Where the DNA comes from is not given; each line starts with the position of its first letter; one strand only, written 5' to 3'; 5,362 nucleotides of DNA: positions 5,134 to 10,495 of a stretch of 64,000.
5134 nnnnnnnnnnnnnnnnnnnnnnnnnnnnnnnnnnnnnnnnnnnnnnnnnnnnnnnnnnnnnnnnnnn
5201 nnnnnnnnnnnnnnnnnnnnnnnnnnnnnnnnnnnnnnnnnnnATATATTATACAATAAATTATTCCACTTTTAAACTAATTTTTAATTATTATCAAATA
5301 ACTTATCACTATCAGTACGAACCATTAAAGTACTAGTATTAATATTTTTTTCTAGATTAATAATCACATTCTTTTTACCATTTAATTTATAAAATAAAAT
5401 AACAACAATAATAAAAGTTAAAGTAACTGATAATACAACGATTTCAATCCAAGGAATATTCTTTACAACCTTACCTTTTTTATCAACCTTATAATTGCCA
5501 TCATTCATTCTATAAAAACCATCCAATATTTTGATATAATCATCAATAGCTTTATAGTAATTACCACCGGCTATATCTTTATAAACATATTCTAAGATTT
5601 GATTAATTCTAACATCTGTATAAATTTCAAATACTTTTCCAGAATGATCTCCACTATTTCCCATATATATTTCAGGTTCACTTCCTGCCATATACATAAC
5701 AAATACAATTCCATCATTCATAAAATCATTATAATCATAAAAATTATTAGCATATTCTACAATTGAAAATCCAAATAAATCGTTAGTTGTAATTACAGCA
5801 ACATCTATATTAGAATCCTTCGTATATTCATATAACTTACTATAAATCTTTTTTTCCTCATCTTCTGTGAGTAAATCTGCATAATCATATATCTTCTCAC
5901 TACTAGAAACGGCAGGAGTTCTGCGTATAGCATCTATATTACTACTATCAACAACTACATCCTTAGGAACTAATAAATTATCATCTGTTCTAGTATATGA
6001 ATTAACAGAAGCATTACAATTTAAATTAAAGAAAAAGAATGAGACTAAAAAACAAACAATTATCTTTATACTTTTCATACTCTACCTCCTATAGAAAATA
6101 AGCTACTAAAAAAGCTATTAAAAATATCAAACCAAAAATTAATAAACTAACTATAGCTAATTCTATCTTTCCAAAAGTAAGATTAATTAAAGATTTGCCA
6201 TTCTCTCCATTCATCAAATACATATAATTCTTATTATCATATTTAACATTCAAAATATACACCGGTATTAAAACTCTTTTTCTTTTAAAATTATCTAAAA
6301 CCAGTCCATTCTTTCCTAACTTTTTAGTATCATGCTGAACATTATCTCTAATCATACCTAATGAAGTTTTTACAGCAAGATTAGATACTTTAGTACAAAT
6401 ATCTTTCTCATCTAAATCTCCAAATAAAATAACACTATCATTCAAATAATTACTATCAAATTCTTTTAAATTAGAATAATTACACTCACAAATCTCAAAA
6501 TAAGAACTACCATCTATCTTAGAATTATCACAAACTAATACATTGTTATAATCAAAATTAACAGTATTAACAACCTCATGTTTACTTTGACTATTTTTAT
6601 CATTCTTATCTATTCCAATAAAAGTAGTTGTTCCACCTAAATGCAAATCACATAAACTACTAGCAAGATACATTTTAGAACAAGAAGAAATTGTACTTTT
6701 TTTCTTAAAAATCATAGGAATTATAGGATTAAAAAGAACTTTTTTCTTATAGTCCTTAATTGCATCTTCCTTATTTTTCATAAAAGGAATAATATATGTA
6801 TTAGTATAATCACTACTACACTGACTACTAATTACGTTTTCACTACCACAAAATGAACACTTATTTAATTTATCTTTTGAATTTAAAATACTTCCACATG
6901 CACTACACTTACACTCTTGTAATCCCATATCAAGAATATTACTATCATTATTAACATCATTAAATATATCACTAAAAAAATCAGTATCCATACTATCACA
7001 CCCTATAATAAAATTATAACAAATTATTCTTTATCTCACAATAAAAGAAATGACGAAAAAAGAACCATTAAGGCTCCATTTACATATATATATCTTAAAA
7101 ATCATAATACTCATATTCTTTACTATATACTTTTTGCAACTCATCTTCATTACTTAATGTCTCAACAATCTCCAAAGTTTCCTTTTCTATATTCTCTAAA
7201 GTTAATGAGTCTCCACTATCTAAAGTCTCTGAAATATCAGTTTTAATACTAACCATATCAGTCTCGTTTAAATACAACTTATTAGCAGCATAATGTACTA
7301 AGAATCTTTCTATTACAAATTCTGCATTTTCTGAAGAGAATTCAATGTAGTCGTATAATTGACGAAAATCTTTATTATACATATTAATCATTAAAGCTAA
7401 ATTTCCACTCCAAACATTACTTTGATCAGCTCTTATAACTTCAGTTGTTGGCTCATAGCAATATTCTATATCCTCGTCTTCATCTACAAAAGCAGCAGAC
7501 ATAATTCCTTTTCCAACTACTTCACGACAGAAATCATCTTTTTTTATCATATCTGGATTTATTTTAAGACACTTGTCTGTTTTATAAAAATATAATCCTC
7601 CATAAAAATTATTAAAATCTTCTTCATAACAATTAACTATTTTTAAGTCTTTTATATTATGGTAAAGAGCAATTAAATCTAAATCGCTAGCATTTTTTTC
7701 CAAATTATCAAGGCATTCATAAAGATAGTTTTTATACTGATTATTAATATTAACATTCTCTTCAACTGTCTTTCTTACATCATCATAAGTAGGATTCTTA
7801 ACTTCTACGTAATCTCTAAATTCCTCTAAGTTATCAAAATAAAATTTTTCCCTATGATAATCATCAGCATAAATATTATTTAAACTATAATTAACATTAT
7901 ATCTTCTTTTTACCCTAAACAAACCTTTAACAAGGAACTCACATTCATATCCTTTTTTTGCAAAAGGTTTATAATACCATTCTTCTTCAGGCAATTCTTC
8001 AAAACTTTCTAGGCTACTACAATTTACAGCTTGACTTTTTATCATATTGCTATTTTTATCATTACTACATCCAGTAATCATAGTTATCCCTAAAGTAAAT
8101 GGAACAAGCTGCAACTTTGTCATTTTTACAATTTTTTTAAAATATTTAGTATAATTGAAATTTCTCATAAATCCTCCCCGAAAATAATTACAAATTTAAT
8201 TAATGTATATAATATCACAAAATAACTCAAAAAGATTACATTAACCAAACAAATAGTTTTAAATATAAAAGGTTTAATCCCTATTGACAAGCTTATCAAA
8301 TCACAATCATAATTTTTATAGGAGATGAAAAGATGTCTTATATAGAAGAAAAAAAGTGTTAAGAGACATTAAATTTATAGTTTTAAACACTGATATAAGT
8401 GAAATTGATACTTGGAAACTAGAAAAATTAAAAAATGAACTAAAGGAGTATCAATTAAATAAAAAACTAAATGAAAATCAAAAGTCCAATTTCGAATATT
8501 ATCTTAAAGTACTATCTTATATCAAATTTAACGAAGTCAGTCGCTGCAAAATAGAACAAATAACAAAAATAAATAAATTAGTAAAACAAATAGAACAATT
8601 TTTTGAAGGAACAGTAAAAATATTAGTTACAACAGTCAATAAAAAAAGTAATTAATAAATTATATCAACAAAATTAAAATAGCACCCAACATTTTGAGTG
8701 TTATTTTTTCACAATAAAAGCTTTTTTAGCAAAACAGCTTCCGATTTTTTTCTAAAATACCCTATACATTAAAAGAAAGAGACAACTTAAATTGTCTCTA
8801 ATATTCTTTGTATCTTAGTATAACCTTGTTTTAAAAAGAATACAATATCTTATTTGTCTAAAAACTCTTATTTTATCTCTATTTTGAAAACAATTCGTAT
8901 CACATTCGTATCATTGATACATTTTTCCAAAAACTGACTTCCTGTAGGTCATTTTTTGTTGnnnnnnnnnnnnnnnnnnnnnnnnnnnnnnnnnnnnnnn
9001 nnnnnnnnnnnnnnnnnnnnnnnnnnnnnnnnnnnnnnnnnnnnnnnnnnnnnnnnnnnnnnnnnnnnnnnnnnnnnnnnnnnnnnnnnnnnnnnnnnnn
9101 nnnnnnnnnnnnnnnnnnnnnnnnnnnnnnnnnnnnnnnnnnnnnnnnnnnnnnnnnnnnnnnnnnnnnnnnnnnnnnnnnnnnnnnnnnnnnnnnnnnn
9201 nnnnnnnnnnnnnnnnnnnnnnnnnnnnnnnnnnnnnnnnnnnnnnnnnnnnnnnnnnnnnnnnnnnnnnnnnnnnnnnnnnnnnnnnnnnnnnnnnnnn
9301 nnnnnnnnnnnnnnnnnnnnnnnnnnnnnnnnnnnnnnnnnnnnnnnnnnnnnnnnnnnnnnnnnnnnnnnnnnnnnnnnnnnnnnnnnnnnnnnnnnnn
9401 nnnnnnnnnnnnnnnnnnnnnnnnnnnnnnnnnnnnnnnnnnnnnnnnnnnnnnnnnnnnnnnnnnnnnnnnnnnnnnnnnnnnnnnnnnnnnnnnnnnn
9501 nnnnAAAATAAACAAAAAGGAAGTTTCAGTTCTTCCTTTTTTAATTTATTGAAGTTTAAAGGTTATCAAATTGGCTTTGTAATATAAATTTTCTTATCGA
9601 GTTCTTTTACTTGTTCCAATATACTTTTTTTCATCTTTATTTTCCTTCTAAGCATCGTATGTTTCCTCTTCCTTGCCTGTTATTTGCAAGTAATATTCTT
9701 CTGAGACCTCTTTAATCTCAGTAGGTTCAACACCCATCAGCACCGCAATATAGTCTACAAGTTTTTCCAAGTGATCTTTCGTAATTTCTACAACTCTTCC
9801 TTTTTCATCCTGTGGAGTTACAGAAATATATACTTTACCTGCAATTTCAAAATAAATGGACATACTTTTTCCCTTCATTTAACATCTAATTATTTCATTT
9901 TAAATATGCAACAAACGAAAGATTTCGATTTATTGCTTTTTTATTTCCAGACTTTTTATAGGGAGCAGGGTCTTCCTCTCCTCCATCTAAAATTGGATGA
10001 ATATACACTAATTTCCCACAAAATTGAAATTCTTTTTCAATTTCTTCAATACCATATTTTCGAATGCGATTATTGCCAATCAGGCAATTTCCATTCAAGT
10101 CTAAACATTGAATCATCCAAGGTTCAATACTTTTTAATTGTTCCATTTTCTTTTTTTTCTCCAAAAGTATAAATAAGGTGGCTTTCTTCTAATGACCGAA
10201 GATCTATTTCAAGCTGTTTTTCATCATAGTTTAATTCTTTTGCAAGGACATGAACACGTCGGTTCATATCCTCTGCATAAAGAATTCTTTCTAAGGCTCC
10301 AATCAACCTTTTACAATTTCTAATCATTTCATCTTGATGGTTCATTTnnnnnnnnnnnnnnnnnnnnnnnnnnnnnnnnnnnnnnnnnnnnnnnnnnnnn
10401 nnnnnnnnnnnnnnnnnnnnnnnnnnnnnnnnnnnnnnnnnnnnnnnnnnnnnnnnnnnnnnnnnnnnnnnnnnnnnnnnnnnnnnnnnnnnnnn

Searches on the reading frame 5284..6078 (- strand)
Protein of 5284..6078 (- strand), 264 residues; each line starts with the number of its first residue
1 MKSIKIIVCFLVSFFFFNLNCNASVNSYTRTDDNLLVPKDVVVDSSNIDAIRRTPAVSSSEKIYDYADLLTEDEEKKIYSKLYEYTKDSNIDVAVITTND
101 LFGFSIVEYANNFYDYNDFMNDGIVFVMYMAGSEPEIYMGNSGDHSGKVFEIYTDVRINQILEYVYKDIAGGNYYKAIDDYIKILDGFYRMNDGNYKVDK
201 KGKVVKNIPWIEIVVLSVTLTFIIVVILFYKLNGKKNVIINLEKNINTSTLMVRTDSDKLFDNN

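Call 26: search_protein_families(library=pfam, proteins=[window:5284-6078:-], max_evalue=0.01)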
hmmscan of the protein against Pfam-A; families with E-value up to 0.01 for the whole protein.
window:5284-6078:- (264 aa): 1 family
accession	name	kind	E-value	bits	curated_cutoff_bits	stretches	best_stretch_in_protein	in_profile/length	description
PF04536.20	TPM_phosphatase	-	9.8e-18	64.8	22.1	1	63-185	1-122/125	TPM domain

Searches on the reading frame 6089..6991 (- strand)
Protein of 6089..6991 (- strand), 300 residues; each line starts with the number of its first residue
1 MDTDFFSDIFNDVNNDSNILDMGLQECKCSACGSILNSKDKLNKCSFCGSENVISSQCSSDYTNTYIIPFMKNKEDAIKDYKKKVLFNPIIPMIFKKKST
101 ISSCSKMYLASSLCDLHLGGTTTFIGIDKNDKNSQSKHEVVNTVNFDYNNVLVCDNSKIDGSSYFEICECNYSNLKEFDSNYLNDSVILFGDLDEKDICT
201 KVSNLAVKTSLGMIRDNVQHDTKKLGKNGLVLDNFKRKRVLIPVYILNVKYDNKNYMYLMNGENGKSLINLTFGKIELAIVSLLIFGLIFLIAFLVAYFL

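Call 26: search_protein_families(library=pfam, proteins=[window:6089-6991:-], max_evalue=0.01)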
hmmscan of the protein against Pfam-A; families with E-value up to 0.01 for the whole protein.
window:6089-6991:- (300 aa): 1 family
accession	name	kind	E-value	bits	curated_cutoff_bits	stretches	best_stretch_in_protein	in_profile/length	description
PF06221.18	zf-C2HC5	-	0.0042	17.5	25.8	0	28-56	19-47/54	Putative zinc finger motif, C2HC5-type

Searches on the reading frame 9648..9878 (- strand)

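Call 26: search_protein_families(library=pfam, proteins=[window:9648-9878:-], max_evalue=0.01)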
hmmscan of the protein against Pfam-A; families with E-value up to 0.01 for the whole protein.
window:9648-9878:- (76 aa): 0 families

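Call 46: search_protein_families(library=pfam, proteins=[window:9648-9878:-], max_evalue=10)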
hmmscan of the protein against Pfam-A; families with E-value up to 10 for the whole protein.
window:9648-9878:- (76 aa): 2 families
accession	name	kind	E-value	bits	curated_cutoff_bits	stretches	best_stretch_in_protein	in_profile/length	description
PF14842.11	FliG_N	-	0.055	14.5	25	1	31-70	26-65/104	FliG N-terminal domain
PF24448.1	T4_y05I_C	-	0.1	13.4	27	1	18-44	39-62/69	y05I-like putative transcription factor C-terminal domain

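Call 119: search_protein_families(library=ncbifam, proteins=[window:9648-9878:-], max_evalue=0.05)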
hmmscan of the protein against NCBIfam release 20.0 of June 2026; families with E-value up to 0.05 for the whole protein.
window:9648-9878:- (76 aa): 0 families

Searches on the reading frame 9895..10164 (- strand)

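Call 26: search_protein_families(library=pfam, proteins=[window:9895-10164:-], max_evalue=0.01)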
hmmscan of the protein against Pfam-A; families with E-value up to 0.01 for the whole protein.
window:9895-10164:- (89 aa): 0 families

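Call 46: search_protein_families(library=pfam, proteins=[window:9895-10164:-], max_evalue=10)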
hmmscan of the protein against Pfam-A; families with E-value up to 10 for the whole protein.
window:9895-10164:- (89 aa): 1 family
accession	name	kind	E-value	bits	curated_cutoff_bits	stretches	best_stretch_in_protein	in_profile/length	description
PF05706.17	CDKN3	-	0.041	14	20.7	1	22-66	74-116/168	Cyclin-dependent kinase inhibitor 3 (CDKN3)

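Call 119: search_protein_families(library=ncbifam, proteins=[window:9895-10164:-], max_evalue=0.05)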
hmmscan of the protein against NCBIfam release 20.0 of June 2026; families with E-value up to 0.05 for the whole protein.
window:9895-10164:- (89 aa): 0 families

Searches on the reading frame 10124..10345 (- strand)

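Call 26: search_protein_families(library=pfam, proteins=[window:10124-10345:-], max_evalue=0.01)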
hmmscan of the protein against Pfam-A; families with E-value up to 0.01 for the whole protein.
window:10124-10345:- (73 aa): 0 families

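Call 46: search_protein_families(library=pfam, proteins=[window:10124-10345:-], max_evalue=10)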
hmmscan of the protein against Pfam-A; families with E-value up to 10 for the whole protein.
window:10124-10345:- (73 aa): 1 family
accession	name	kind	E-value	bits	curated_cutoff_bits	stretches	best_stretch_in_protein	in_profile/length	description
PF24610.1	DUF7623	-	0.15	12.7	27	1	25-39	47-61/64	Domain of unknown function (DUF7623)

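Call 119: search_protein_families(library=ncbifam, proteins=[window:10124-10345:-], max_evalue=0.05)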
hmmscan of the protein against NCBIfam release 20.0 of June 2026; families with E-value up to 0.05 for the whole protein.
window:10124-10345:- (73 aa): 1 family
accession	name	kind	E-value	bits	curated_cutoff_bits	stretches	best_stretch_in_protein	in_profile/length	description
TIGR01884.1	cas_HTH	subfamily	0.0094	15.3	60.2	1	28-67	156-195/202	CRISPR-associated CARF protein Csa3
